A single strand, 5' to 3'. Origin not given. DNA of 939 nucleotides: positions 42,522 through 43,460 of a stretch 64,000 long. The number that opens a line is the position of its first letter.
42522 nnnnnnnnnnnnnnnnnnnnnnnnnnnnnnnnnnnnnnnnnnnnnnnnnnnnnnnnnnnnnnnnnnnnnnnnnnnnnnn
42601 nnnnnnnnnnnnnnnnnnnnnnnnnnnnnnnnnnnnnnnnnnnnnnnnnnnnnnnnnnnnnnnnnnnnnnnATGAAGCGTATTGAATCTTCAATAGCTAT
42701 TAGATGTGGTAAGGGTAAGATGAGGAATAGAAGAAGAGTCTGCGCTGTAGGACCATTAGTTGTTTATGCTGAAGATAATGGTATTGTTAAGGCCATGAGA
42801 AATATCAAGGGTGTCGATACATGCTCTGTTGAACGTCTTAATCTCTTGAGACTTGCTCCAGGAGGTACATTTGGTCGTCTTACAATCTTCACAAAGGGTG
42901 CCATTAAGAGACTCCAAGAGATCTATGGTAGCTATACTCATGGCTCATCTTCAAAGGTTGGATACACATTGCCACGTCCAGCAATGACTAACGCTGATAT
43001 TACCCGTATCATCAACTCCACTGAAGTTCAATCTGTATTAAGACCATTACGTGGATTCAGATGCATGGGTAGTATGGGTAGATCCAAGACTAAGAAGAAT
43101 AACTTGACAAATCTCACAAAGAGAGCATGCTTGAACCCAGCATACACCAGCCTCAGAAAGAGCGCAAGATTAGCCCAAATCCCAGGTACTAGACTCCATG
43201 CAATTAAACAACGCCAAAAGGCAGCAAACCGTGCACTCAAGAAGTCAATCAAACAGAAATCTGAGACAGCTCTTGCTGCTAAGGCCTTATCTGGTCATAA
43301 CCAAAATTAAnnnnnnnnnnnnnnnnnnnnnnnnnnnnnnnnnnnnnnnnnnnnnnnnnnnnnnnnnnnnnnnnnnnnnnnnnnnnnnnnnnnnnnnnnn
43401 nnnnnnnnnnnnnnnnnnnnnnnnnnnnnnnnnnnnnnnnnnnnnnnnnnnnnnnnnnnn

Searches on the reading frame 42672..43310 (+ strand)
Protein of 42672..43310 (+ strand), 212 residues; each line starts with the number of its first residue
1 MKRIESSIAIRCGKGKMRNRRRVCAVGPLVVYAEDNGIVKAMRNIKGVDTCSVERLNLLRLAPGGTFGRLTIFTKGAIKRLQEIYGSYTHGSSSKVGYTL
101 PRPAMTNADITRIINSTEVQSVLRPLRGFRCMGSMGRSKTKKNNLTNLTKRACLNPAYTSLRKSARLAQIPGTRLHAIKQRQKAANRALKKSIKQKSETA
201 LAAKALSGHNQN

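Call 18: search_protein_families(library=pfam, proteins=[window:42672-43310:+], max_evalue=0.001)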
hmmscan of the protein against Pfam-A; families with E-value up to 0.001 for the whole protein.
window:42672-43310:+ (212 aa): 2 families
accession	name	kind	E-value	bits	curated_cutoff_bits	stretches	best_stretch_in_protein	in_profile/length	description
PF14374.11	Ribos_L4_asso_C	-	7.1e-18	64.9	27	1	97-169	2-71/77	60S ribosomal protein L4 C-terminal domain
PF00573.27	Ribosomal_L4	-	6.5e-12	45.9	25.8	1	22-83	131-189/190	Ribosomal protein L4/L1 family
